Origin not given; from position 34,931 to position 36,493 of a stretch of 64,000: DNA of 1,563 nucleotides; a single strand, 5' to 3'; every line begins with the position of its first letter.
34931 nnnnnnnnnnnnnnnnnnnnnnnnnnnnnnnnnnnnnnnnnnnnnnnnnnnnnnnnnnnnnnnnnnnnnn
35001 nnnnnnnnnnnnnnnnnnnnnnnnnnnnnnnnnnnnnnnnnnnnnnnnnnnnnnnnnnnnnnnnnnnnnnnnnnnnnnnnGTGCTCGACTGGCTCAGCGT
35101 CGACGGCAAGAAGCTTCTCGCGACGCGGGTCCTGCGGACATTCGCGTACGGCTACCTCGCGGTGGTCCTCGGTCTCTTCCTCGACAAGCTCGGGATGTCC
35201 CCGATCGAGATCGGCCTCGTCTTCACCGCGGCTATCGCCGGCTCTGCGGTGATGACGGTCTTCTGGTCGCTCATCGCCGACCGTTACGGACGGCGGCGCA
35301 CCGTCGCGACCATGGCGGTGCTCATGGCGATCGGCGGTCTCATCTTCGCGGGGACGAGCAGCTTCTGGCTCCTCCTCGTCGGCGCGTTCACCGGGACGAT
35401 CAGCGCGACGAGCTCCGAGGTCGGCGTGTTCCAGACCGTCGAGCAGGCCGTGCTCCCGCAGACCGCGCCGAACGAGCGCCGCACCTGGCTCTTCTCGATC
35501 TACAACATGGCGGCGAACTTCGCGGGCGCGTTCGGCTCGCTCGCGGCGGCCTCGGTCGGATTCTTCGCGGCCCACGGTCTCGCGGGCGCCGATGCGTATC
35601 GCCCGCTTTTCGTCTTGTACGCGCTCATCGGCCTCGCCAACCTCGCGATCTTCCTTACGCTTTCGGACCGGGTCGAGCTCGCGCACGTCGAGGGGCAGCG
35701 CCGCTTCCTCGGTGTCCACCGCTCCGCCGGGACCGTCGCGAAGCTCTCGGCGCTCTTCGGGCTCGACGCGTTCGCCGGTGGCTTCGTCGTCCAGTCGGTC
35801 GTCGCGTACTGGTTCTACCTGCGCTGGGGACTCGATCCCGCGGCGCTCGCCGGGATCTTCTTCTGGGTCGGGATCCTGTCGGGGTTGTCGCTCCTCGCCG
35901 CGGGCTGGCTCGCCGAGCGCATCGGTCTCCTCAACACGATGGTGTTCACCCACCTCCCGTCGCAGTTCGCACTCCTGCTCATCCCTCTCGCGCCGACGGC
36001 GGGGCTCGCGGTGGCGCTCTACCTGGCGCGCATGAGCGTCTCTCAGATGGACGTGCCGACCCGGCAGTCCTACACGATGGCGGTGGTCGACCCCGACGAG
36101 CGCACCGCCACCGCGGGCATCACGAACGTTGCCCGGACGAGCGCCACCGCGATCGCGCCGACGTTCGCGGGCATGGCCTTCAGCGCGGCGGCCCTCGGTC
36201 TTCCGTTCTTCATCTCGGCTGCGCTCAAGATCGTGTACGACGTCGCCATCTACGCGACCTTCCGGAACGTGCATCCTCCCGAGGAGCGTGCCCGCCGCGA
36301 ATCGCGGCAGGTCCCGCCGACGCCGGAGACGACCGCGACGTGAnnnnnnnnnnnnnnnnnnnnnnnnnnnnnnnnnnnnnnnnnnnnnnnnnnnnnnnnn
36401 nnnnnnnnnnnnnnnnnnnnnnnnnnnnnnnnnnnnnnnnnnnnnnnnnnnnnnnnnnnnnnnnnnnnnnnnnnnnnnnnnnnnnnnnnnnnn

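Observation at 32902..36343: Divergent operon: C45 Ntn-hydrolase/acyltransferase, signal-less SBP-fold protein, MFS transporter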

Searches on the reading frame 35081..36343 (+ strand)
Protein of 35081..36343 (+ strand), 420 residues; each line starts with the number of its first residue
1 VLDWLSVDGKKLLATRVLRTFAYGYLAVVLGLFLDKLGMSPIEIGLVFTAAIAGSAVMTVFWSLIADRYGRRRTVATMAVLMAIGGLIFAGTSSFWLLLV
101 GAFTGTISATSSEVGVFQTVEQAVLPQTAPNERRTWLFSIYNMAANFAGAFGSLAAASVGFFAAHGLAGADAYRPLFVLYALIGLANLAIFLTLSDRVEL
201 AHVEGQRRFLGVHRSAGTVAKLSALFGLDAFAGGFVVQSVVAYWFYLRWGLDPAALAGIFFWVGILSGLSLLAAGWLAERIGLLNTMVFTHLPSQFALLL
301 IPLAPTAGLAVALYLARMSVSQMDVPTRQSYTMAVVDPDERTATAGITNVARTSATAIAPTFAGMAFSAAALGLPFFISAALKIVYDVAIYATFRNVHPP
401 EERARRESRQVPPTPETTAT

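Call 3: search_protein_families(library=pfam, proteins=[window:35081-36343:+], max_evalue=0.01)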
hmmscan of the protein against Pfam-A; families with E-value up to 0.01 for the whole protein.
window:35081-36343:+ (420 aa): 5 families
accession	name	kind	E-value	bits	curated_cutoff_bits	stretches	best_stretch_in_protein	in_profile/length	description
PF07690.21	MFS_1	-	6e-32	111.3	33.4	2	15-360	4-347/347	Major Facilitator Superfamily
PF00083.30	Sugar_tr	-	5.3e-08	32.6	22.3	1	42-194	46-191/452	Sugar (and other) transporter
PF13347.12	MFS_2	-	2.7e-07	29.9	27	2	130-374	128-379/427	MFS/sugar transport protein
PF12832.13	MFS_1_like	-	9.4e-06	25.3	25.2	1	30-304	22-297/373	MFS_1 like family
PF05631.20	MFS_5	-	7.4e-05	22.3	25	1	35-116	62-141/356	Sugar-tranasporters, 12 TM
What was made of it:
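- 35081..36343 (+): MFS permease, 420 aa, starting 8 nt after the SBP-like stop. Uncharacterised subfamily with a conserved C-terminal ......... tail. PF07690 E=6e-32 (call 3).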

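Call 6: search_protein_families(library=ncbifam, proteins=[window:35081-36343:+], max_evalue=0.01)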
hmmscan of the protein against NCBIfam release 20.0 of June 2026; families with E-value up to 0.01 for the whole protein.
window:35081-36343:+ (420 aa): 12 families
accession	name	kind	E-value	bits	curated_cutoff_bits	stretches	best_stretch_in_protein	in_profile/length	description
TIGR00900.1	2A0121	subfamily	4.8e-10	39.3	319.6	2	11-159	213-359/364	H+ Antiporter protein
TIGR00881.1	2A0104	subfamily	3.4e-08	32.9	407.75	1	27-162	15-146/379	phosphoglycerate transporter protein PgtP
NF052357.1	GlucTporGlcPStph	equivalog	2.7e-06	26.5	750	1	22-145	22-140/445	glucose transporter GlcP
TIGR00880.1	2_A_01_02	superfamily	9.9e-06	25.7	131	1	50-190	2-133/141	multidrug resistance protein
TIGR00895.1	2A0115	subfamily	3.9e-05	22.8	418.55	1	26-105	36-115/398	aromatic acid/H+ symport family MFS transporter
TIGR00893.1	2A0114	subfamily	0.00014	20.9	395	1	35-206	22-181/399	D-galactonate transporter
TIGR00879.1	SP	subfamily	0.00026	19.7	237.8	1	39-191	96-240/510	sugar porter family MFS transporter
TIGR00886.1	2A0108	subfamily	0.001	18.2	311.7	0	30-348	25-360/368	NarK family nitrate/nitrite MFS transporter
NF049980.1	SfMCT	equivalog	0.0026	16.5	320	1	35-101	30-96/378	L-lactate MFS transporter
NF007782.0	PRK10473.1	subfamily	0.003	16.7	417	1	35-142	31-133/394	MdtL family multidrug efflux MFS transporter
NF007799.0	PRK10504.1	subfamily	0.0073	15.3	426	0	23-188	277-442/471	multidrug transporter subunit MdtD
NF033734.1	MFS_ArsJ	equivalog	0.0089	15.2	400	1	241-317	24-99/392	organoarsenical effux MFS transporter ArsJ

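Call 54: find_homologous_proteins(query=window:35081-36343:+, max_evalue=1e-10)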
Query window:35081-36343:+ (420 aa): 7974 proteins with E <= 1e-10 among 8000 candidates; the best 120 are listed.
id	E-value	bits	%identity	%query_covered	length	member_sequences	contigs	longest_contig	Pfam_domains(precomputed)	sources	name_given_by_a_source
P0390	2.6e-261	885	99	100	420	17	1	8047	PF05631.20,PF13347.13,PF00083.31,PF12832.14,PF07690.22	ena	-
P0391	2.2e-236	803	90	98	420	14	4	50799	PF13347.13,PF00083.31,PF12832.14,PF07690.22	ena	-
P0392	1.0e-231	787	86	100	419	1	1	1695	PF13347.13,PF00083.31,PF12832.14,PF07690.22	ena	-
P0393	1.1e-228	777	87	97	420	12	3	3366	PF13347.13,PF00083.31,PF12832.14,PF07690.22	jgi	-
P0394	8.4e-227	771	87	98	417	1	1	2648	PF13347.13,PF00083.31,PF12832.14,PF07690.22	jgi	jgi:MFS family permease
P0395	1.6e-223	760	86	95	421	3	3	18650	PF05631.20,PF13347.13,PF00083.31,PF12832.14,PF07690.22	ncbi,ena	ncbi:MAG TPA: MFS transporter [Candidatus Limnocylindria bacterium]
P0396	8.7e-223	758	85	95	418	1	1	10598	PF13347.13,PF07690.22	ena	-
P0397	8.9e-223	758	85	95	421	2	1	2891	PF13347.13,PF07690.22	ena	-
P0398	9.2e-223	758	85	95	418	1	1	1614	PF13347.13,PF07690.22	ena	-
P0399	1.3e-222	757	85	95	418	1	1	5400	PF13347.13,PF07690.22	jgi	-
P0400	1.5e-222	757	86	96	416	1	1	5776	PF13347.13,PF00083.31,PF12832.14,PF07690.22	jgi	-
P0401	2.4e-222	756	86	96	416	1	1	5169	PF13347.13,PF00083.31,PF12832.14,PF07690.22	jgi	-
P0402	3.4e-222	756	86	96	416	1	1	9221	PF13347.13,PF00083.31,PF12832.14,PF07690.22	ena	-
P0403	5.4e-222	755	86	96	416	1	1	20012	PF13347.13,PF00083.31,PF12832.14,PF07690.22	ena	-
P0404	8.0e-222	755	86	96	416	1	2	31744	PF13347.13,PF00083.31,PF12832.14,PF07690.22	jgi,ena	-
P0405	8.5e-222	755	85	97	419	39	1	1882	PF13347.13,PF12832.14,PF07690.22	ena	-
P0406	4.9e-221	752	84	97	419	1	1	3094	PF13347.13,PF12832.14,PF07690.22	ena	-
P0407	7.3e-221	751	86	95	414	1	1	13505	PF13347.13,PF00083.31,PF12832.14,PF07690.22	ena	-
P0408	4.8e-220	749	84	98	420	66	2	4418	PF05631.20,PF13347.13,PF00083.31,PF07690.22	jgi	jgi:MFS family permease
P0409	1.6e-219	747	84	95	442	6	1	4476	PF05631.20,PF13347.13,PF00083.31,PF12832.14,PF07690.22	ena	-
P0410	4.4e-219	746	84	95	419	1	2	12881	PF13347.13,PF12832.14,PF07690.22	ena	-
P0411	5.2e-219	745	85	99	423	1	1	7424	PF13347.13,PF00083.31,PF12832.14,PF07690.22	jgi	jgi:MFS family permease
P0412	4.5e-217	739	83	97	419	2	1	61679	PF05631.20,PF13347.13,PF07690.22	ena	-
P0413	7.2e-217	738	83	97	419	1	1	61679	PF05631.20,PF13347.13,PF07690.22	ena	-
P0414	5.4e-216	735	82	95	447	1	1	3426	PF13347.13,PF00083.31,PF07690.22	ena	-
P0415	1.3e-212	724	81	98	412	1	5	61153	PF13347.13,PF00083.31,PF12832.14,PF07690.22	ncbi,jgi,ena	-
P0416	1.9e-212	724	81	98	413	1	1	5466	PF05631.20,PF13347.13,PF00083.31,PF07690.22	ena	-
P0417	3.4e-212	723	81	98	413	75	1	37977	PF05631.20,PF13347.13,PF00083.31,PF12832.14,PF07690.22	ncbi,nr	ncbi:MAG TPA: MFS transporter [Candidatus Limnocylindria bacterium]|nr:MFS transporter [Candidatus L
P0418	4.2e-212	723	82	95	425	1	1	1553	PF13347.13,PF07690.22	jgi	-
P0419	4.3e-212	723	81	98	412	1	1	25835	PF13347.13,PF00083.31,PF12832.14,PF07690.22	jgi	-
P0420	4.5e-212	723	81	98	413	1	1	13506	PF05631.20,PF13347.13,PF00083.31,PF12832.14,PF07690.22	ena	-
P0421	4.5e-212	723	82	97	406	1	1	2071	PF05631.20,PF13347.13,PF12832.14,PF07690.22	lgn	-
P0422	6.4e-212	722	82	97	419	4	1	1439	PF13347.13,PF12832.14,PF07690.22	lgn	-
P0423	8.6e-212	722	82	95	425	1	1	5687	PF13347.13,PF07690.22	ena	-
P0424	9.0e-212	722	81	98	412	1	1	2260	PF13347.13,PF07690.22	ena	-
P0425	1.0e-211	721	81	98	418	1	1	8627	PF13347.13,PF00083.31,PF12832.14,PF07690.22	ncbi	-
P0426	1.7e-211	721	81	95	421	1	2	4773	PF13347.13,PF12832.14,PF07690.22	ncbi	-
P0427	1.8e-211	721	82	95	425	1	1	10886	PF13347.13,PF07690.22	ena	-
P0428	1.8e-211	721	82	95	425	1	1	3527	PF13347.13,PF12832.14,PF07690.22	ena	-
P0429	2.1e-211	720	82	95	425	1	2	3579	PF13347.13,PF07690.22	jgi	-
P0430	2.5e-211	720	82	95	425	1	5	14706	PF13347.13,PF12832.14,PF07690.22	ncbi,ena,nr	ncbi:MAG: MFS transporter [Chloroflexi bacterium]|nr:MAG: MFS transporter [Chloroflexota bacterium]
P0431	2.7e-211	720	82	96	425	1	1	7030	PF13347.13,PF07690.22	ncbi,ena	-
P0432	3.8e-211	719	82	96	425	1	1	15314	PF13347.13,PF12832.14,PF07690.22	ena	-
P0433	4.2e-211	719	82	95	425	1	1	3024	PF13347.13,PF07690.22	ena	-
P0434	4.2e-211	719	82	95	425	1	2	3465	PF13347.13,PF07690.22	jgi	-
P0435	6.0e-211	719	82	95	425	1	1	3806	PF13347.13,PF12832.14,PF07690.22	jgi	-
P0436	7.1e-211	719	81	98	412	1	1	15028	PF13347.13,PF07690.22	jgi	jgi:MFS family permease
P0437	9.0e-211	718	82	95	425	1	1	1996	PF13347.13,PF07690.22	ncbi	-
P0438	9.2e-211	718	82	96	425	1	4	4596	PF13347.13,PF12832.14,PF07690.22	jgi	-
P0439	1.5e-210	717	81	95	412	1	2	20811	PF13347.13,PF00083.31,PF12832.14,PF07690.22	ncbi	ncbi:MAG: MFS transporter [Candidatus Limnocylindria bacterium]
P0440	1.5e-210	717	81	95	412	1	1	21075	PF13347.13,PF00083.31,PF07690.22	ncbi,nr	ncbi:MAG TPA: MFS transporter [Candidatus Limnocylindria bacterium]|nr:MFS transporter [Candidatus L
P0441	1.8e-210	717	80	99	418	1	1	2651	PF13347.13,PF12832.14,PF07690.22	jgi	-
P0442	2.0e-210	717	81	96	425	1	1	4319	PF13347.13,PF12832.14,PF07690.22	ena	-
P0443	2.2e-210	717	79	100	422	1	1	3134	PF13347.13,PF00083.31,PF12832.14,PF07690.22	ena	-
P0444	3.3e-210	716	82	95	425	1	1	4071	PF13347.13,PF12832.14,PF07690.22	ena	-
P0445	3.6e-210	716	81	95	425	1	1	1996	PF13347.13,PF12832.14,PF07690.22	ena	-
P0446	3.9e-210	716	82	96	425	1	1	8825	PF13347.13,PF12832.14,PF07690.22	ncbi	-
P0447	4.1e-210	716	81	95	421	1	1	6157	PF13347.13,PF07690.22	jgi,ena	-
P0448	5.4e-210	716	81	98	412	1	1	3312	PF13347.13,PF00083.31,PF07690.22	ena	-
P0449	5.5e-210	716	81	96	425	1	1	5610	PF13347.13,PF12832.14,PF07690.22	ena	-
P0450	5.5e-210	716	81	96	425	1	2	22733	PF13347.13,PF12832.14,PF07690.22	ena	-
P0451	6.1e-210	715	81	95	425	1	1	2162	PF13347.13,PF12832.14,PF07690.22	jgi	-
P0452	7.7e-210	715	79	99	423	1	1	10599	PF13347.13,PF00083.31,PF12832.14,PF07690.22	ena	-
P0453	8.6e-210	715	81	95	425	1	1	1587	PF05631.20,PF13347.13,PF07690.22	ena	-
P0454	1.1e-209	715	81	95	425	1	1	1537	PF13347.13,PF12832.14,PF07690.22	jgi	-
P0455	1.2e-209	715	81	96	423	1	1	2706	PF13347.13,PF00083.31,PF12832.14,PF07690.22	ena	-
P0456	1.2e-209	714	81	95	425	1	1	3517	PF13347.13,PF07690.22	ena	-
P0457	1.5e-209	714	80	98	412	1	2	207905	PF13347.13,PF12832.14,PF07690.22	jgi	-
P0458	1.9e-209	714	80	95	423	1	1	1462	PF13347.13,PF12832.14,PF07690.22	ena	-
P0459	2.0e-209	714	80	98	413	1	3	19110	PF13347.13,PF00083.31,PF12832.14,PF07690.22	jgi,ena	-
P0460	3.9e-209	713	80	97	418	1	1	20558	PF13347.13,PF00083.31,PF12832.14,PF07690.22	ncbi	-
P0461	8.0e-209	712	81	95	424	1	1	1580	PF13347.13,PF12832.14,PF07690.22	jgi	-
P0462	1.5e-208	711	80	98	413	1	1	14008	PF13347.13,PF00083.31,PF12832.14,PF07690.22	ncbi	-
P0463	2.0e-208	710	82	95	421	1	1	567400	PF13347.13,PF12832.14,PF07690.22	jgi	jgi:MFS family permease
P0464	2.8e-208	710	81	95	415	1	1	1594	PF13347.13,PF00083.31,PF12832.14,PF07690.22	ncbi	-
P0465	3.2e-208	710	80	98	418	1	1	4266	PF13347.13,PF00083.31,PF12832.14,PF07690.22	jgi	jgi:MFS family permease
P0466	5.5e-208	709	80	98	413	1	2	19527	PF13347.13,PF00083.31,PF12832.14,PF07690.22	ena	-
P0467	1.0e-207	708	80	98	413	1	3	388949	PF13347.13,PF07690.22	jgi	jgi:MFS family permease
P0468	1.3e-207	708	80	98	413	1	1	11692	PF13347.13,PF00083.31,PF12832.14,PF07690.22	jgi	-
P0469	1.6e-207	708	81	97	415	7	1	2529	PF13347.13,PF00083.31,PF12832.14,PF07690.22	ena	-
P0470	1.8e-207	707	81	96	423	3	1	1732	PF13347.13,PF12832.14,PF07690.22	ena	-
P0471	1.9e-207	707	80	98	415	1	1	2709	PF13347.13,PF00083.31,PF12832.14,PF07690.22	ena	-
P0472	2.3e-207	707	81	96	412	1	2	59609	PF13347.13,PF00083.31,PF12832.14,PF07690.22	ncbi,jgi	jgi:MFS family permease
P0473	2.3e-207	707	79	98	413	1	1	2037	PF13347.13,PF00083.31,PF07690.22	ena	-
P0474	3.5e-207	706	80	98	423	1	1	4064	PF05631.20,PF13347.13,PF00083.31,PF12832.14,PF07690.22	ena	-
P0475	4.1e-207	706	79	95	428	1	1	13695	PF13347.13,PF07690.22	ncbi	-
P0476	4.6e-207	706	78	98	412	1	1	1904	PF13347.13,PF07690.22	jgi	jgi:MFS family permease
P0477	6.2e-207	706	89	86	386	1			PF13347.13,PF00083.31,PF07690.22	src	-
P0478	6.9e-207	705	79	98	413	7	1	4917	PF05631.20,PF13347.13,PF00083.31,PF12832.14,PF07690.22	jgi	jgi:MFS family permease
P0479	7.6e-207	705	81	96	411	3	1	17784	PF13347.13,PF00083.31,PF12832.14,PF07690.22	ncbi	-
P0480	8.2e-207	705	81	95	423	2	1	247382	PF13347.13,PF00083.31,PF12832.14,PF07690.22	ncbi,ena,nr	ncbi:MAG TPA: MFS transporter [Candidatus Limnocylindria bacterium]|nr:MFS transporter [Candidatus L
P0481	1.1e-206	705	80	96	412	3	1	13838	PF05631.20,PF13347.13,PF07690.22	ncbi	ncbi:MAG: MFS transporter [Candidatus Limnocylindria bacterium]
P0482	1.2e-206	705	77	100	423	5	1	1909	PF03825.23,PF13347.13,PF00083.31,PF12832.14,PF07690.22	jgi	jgi:MFS family permease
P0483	1.2e-206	705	80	95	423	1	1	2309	PF13347.13,PF12832.14,PF07690.22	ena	-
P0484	1.5e-206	704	80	98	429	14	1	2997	PF13347.13,PF00083.31,PF12832.14,PF07690.22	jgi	-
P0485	2.2e-206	704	81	96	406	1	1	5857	PF13347.13,PF12832.14,PF07690.22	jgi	jgi:MFS family permease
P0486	2.9e-206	703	79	98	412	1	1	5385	PF13347.13,PF00083.31,PF07690.22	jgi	-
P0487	2.9e-206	703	79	98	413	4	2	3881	PF13347.13,PF12832.14,PF07690.22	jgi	jgi:MFS family permease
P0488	4.5e-206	703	81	97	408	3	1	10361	PF13347.13,PF12832.14,PF07690.22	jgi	jgi:MFS family permease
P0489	4.9e-206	703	80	95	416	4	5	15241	PF13347.13,PF00083.31,PF12832.14,PF07690.22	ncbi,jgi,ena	ncbi:MAG TPA: MFS transporter [Candidatus Limnocylindria bacterium]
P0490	5.0e-206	703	82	93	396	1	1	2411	PF12832.14,PF07690.22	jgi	jgi:MFS family permease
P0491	5.5e-206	702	79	98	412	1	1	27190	PF13347.13,PF00083.31,PF07690.22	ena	-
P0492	5.9e-206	702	85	91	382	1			PF13347.13,PF00083.31,PF07690.22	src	-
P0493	9.0e-206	702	81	95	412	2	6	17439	PF13347.13,PF00083.31,PF12832.14,PF07690.22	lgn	-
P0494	1.0e-205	702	80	97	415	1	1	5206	PF13347.13,PF00083.31,PF12832.14,PF07690.22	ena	-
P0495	1.3e-205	701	80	96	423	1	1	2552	PF13347.13,PF12832.14,PF07690.22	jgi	-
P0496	1.4e-205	701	81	95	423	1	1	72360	PF13347.13,PF00083.31,PF12832.14,PF07690.22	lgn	-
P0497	1.6e-205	701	81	96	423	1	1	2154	PF13347.13,PF00083.31,PF12832.14,PF07690.22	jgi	jgi:MFS family permease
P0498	1.8e-205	701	79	98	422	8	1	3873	PF13347.13,PF00083.31,PF12832.14,PF07690.22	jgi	jgi:MFS family permease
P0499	3.0e-205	700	79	95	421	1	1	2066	PF13347.13,PF00083.31,PF12832.14,PF07690.22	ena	-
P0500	3.8e-205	700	79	98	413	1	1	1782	PF13347.13,PF00083.31,PF07690.22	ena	-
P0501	1.1e-204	698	78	100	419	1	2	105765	PF13347.13,PF07690.22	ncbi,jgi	jgi:MFS family permease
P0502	1.2e-204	698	80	98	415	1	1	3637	PF13347.13,PF00083.31,PF12832.14,PF07690.22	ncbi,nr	ncbi:MAG: MFS transporter [Chloroflexi bacterium]|nr:MFS transporter [Chloroflexota bacterium]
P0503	2.4e-204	697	78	98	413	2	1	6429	PF05631.20,PF13347.13,PF00083.31,PF07690.22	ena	-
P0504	2.4e-204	697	78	98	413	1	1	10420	PF05631.20,PF13347.13,PF00083.31,PF07690.22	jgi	jgi:MFS family permease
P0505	3.3e-204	697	79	97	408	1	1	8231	PF13347.13,PF12832.14,PF07690.22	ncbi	ncbi:MAG: MFS transporter [Chloroflexota bacterium]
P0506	3.6e-204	696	80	98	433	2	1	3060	PF00083.31,PF07690.22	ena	-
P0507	3.6e-204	696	80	96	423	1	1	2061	PF13347.13,PF00083.31,PF12832.14,PF07690.22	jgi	jgi:MFS family permease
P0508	3.7e-204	696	82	92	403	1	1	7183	PF13347.13,PF12832.14,PF07690.22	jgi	jgi:MFS family permease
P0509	5.9e-204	696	80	96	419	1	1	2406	PF13347.13,PF00083.31,PF12832.14,PF07690.22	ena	-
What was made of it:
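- Tried and rejected: The homologue search returned only 'MFS transporter' names (call 54).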

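Call 55: search_solved_structures(query=window:35081-36343:+, max_evalue=0.01)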
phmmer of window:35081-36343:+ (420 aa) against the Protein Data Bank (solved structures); distinct sequences matched with E-value up to 0.01: 8.
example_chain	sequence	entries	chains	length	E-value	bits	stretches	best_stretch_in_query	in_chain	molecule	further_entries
4lds_A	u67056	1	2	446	0.0016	21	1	22-145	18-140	Glucose transporter GlcP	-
28vj_B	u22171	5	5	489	0.0037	19.8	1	22-121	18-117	Quinolone resistance protein NorA,Soluble cytochrome b562 | NorA-BRIL(3A) fusion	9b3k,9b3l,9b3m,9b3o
9pv0_Z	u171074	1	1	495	0.0038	19.7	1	22-121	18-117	Quinolone resistance protein NorA, Soluble cytochrome b562 chimera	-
8tte_A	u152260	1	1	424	0.0065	19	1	22-121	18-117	Quinolone resistance protein NorA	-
8ttf_A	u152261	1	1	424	0.0065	19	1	22-121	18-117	Quinolone resistance protein NorA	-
8ttg_A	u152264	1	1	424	0.0065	19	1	22-121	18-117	Quinolone resistance protein NorA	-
8tth_A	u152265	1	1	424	0.0065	19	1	22-121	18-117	Quinolone resistance protein NorA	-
7lo7_Z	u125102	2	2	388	0.0084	18.6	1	22-121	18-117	Quinolone resistance protein NorA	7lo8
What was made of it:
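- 35081..36343 (+): No close solved structure (call 55).
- Tried and rejected: PDB gave only marginal hits (call 55).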

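Call 75: find_encoding_contigs(protein=P0390, flank=6000, max_places=4)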
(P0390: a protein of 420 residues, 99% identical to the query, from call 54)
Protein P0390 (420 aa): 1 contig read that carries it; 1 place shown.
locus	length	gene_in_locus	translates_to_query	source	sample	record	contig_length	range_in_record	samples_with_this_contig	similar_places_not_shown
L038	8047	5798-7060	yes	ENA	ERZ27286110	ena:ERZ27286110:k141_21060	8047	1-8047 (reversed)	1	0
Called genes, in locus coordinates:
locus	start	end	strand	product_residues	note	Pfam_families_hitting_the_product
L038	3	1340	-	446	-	?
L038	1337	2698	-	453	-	PF00202:Aminotran_3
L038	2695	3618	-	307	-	PF01418:HTH_6, PF01380:SIS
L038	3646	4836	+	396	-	PF03417:AAT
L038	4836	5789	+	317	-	PF13531:SBP_bac_11, PF01547:SBP_bac_1 (weak), PF13416:SBP_bac_8, PF13343:SBP_bac_6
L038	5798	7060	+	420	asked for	PF07690:MFS_1, PF13347:MFS_2 (faint), PF00083:Sugar_tr (weak), PF05631:MFS_5 (weak), PF12832:MFS_1_like (faint)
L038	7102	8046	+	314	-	PF19300:BPD_transp_1_N, PF00528:BPD_transp_1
